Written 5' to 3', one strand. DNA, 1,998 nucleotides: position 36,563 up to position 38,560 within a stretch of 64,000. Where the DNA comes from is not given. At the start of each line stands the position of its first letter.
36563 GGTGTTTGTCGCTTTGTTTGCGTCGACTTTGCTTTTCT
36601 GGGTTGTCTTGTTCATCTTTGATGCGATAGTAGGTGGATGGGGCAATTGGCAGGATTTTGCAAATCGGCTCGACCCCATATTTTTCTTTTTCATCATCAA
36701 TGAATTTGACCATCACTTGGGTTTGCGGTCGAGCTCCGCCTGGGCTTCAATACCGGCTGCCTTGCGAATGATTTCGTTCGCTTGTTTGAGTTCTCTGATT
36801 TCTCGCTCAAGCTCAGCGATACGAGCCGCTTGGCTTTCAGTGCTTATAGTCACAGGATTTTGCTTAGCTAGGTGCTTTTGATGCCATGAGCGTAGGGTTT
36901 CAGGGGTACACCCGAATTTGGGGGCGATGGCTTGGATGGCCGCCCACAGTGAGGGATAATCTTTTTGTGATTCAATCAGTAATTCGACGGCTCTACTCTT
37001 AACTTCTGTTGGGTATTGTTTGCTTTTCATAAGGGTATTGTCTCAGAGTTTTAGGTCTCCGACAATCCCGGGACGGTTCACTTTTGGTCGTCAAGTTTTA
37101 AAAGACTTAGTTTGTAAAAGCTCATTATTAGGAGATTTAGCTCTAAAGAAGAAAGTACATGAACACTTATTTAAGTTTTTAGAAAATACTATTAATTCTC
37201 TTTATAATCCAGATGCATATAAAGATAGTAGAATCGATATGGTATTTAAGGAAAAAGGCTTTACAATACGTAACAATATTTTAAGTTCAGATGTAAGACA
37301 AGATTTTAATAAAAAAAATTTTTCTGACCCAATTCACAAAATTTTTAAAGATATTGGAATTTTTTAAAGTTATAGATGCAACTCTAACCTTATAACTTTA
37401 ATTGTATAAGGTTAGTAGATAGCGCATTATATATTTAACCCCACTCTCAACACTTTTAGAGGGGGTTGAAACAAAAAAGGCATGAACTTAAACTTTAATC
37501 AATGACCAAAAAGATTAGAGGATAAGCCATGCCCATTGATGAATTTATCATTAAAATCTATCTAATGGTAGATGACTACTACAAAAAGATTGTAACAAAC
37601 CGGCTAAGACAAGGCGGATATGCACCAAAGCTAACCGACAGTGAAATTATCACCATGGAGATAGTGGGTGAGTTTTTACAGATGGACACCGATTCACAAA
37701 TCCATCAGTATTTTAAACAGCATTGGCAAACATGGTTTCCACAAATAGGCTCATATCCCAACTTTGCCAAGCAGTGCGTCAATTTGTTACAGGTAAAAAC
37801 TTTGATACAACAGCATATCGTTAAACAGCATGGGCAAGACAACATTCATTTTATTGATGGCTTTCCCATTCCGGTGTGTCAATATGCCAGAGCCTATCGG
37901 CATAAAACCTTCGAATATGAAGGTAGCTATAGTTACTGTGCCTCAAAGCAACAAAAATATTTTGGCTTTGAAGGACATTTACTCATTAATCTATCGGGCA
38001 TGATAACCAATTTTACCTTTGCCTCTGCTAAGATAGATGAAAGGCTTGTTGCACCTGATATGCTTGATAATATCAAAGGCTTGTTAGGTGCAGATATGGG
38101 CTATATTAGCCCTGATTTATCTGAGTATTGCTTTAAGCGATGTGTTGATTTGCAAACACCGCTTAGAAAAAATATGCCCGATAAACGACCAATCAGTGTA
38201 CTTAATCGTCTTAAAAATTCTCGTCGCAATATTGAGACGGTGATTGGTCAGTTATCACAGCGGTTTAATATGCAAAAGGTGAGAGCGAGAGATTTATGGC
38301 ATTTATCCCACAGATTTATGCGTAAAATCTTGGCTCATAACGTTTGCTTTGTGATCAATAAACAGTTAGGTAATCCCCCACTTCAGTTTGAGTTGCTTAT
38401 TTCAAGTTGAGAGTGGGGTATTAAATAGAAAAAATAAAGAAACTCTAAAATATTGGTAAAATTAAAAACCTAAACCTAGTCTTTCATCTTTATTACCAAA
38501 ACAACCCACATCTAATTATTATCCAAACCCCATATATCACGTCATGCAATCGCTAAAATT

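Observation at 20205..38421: An 18 kb accessory module bounded by two direct IS982-family copies, with matching 7 bp flanks ATTAAAT: candidate composite transposon carrying GSH/formaldehyde and respiratory genes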

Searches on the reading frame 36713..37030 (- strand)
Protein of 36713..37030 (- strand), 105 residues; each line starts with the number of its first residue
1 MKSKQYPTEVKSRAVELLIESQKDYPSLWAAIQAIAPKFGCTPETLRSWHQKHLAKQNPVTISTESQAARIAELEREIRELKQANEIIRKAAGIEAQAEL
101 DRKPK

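Call 8: search_protein_families(library=pfam, proteins=[window:36713-37030:-])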
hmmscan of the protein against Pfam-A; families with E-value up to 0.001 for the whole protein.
window:36713-37030:- (105 aa): 1 family
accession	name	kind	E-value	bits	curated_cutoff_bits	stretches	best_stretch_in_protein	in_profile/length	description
PF01527.26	HTH_Tnp_1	-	1.7e-07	31.8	24.1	1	2-85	2-74/75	Transposase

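Call 51: find_encoding_contigs(protein=window:36716-37030:-, flank=3000, max_places=10)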
Protein window:36716-37030:- (105 aa): 6 contigs read that carry it; 6 places shown.
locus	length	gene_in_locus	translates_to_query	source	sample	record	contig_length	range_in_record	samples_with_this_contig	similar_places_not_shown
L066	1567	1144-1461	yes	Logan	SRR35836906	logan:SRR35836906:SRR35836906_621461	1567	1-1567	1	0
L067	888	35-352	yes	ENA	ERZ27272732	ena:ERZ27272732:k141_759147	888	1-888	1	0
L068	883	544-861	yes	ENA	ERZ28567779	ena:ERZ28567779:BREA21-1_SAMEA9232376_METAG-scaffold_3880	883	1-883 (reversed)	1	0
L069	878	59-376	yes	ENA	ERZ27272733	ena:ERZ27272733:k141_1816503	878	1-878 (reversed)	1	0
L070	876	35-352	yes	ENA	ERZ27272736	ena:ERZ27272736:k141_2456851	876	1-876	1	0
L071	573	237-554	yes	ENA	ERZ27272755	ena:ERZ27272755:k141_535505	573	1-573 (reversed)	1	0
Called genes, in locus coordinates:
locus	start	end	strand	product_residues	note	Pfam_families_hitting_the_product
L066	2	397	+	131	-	?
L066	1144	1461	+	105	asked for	PF01527:HTH_Tnp_1 (weak)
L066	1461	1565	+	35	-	?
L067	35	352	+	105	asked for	PF01527:HTH_Tnp_1 (weak)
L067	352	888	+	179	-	?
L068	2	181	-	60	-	?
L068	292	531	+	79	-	-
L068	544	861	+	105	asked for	PF01527:HTH_Tnp_1 (weak)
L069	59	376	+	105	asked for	PF01527:HTH_Tnp_1 (weak)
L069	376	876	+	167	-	?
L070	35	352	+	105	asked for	PF01527:HTH_Tnp_1 (weak)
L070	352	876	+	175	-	?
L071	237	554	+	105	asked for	PF01527:HTH_Tnp_1 (weak)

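Call 64: search_protein_families(library=ncbifam, proteins=[window:36716-37030:-], max_evalue=0.00001)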
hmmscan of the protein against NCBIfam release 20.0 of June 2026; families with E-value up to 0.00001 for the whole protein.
window:36716-37030:- (105 aa): 1 family
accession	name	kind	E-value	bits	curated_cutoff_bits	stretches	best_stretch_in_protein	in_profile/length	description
NF033516.0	transpos_IS3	equivalog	2.2e-09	37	160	1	9-94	1-84/369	IS3 family transposase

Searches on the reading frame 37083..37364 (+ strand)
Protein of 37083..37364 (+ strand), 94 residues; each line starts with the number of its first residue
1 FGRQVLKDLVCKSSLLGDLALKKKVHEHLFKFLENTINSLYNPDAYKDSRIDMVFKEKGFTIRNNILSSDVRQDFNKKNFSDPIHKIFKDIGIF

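Call 45: find_homologous_proteins(query=window:37083-37364:+)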
Query seq(94 aa) (94 aa): 1 proteins with E <= 0.001 among 1 candidates.
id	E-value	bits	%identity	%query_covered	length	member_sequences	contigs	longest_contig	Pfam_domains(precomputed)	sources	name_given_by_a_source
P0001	1.0e-54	200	100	100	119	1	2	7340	-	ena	-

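Call 46: find_encoding_contigs(protein=P0001, flank=8000, max_places=6)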
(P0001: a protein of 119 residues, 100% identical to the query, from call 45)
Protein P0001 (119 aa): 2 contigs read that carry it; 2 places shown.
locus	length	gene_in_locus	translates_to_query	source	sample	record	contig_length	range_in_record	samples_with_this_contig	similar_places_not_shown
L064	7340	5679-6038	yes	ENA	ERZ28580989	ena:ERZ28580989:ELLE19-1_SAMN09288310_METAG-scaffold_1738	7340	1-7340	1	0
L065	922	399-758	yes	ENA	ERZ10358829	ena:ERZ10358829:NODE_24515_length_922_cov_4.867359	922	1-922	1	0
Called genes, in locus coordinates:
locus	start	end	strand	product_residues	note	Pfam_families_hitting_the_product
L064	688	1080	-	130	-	PF00376:MerR, PF13411:MerR_1, PF09278:MerR-DNA-bind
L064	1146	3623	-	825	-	PF00403:HMA, PF08282:Hydrolase_3 (faint), PF00122:E1-E2_ATPase, PF00702:Hydrolase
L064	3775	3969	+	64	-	PF00403:HMA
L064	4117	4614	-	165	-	PF12833:HTH_18, PF00165:HTH_AraC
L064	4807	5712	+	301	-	PF13276:HTH_21, PF00665:rve, PF13683:rve_3, PF13333:rve_2 (weak)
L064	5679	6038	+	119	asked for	-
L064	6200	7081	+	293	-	PF01609:DDE_Tnp_1, PF13612:DDE_Tnp_1_3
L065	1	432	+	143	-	?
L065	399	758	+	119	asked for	-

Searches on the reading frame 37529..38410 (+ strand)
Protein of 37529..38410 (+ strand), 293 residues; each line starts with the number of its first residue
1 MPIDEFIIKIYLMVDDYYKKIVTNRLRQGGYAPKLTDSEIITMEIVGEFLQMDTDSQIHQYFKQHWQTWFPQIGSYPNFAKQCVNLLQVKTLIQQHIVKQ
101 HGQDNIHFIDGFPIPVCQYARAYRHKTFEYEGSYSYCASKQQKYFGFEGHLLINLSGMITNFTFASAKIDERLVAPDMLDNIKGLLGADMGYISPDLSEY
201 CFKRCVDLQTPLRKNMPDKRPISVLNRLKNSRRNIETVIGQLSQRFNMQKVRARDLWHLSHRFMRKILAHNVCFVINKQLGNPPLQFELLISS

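Call 8: search_protein_families(library=pfam, proteins=[window:37529-38410:+])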
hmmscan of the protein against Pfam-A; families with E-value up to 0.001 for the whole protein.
window:37529-38410:+ (293 aa): 2 families
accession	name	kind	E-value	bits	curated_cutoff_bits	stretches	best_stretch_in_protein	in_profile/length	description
PF13612.12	DDE_Tnp_1_3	-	1.3e-21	77.7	27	1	104-254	5-153/155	Transposase DDE domain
PF01609.27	DDE_Tnp_1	-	9.4e-15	55.3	23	1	104-271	4-199/200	Transposase DDE domain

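Call 22: find_encoding_contigs(protein=window:37529-38407:+, flank=3000, max_places=10)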
Protein window:37529-38407:+ (293 aa): no gene with exactly this product is on record in the collection.

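Call 39: find_related_loci(query=window:37529-38407:+, collection=genome_contigs, flank=1500)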
Query window:37529-38407:+ (293 aa) in genome_contigs; peptide patterns used: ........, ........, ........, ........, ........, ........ (x = any residue, [..] = any of these).
65 stretches matched a pattern; 37 encode a relative of the query (tblastn E <= 1e-3); 36 distinct loci.
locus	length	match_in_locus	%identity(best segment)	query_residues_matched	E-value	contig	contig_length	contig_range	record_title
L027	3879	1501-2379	99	1-293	0e+0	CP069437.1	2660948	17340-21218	Moraxella osloensis strain FDAARGOS_1202 chromosome, complete genome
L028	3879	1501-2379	99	1-293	0e+0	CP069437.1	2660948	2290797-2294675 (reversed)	Moraxella osloensis strain FDAARGOS_1202 chromosome, complete genome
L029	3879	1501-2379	99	1-293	0e+0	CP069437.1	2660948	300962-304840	Moraxella osloensis strain FDAARGOS_1202 chromosome, complete genome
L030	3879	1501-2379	99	1-293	0e+0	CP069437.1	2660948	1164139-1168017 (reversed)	Moraxella osloensis strain FDAARGOS_1202 chromosome, complete genome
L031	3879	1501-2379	99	1-293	0e+0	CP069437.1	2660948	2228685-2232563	Moraxella osloensis strain FDAARGOS_1202 chromosome, complete genome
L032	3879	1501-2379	99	1-293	0e+0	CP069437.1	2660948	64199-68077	Moraxella osloensis strain FDAARGOS_1202 chromosome, complete genome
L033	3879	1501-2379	99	1-293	0e+0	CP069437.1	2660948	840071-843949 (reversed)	Moraxella osloensis strain FDAARGOS_1202 chromosome, complete genome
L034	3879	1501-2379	99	1-293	0e+0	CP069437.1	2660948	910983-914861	Moraxella osloensis strain FDAARGOS_1202 chromosome, complete genome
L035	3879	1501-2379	99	1-293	0e+0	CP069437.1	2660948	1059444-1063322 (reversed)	Moraxella osloensis strain FDAARGOS_1202 chromosome, complete genome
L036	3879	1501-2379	99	1-293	0e+0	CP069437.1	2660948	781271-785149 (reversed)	Moraxella osloensis strain FDAARGOS_1202 chromosome, complete genome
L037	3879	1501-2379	99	1-293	0e+0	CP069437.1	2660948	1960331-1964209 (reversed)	Moraxella osloensis strain FDAARGOS_1202 chromosome, complete genome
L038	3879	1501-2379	99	1-293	0e+0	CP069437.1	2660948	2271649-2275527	Moraxella osloensis strain FDAARGOS_1202 chromosome, complete genome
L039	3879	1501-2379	99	1-293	0e+0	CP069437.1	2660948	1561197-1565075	Moraxella osloensis strain FDAARGOS_1202 chromosome, complete genome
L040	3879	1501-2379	99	1-293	0e+0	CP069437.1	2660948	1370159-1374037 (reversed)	Moraxella osloensis strain FDAARGOS_1202 chromosome, complete genome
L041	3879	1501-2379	99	1-293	0e+0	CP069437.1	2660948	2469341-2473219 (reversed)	Moraxella osloensis strain FDAARGOS_1202 chromosome, complete genome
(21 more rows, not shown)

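Call 64: search_protein_families(library=ncbifam, proteins=[window:37529-38407:+], max_evalue=0.00001)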
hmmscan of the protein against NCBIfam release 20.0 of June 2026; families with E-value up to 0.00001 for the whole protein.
window:37529-38407:+ (293 aa): 3 families
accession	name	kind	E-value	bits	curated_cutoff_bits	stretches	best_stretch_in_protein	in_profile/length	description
NF033520.1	transpos_IS982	equivalog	1e-73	247.9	130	1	36-273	1-242/243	IS982 family transposase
NF033581.1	transpos_IS5_4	equivalog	5.6e-11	42.3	140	1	137-272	145-284/285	IS5 family transposase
NF033551.1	transpos_IS1182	equivalog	1.9e-08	33.6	270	0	138-214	259-343/488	IS1182 family transposase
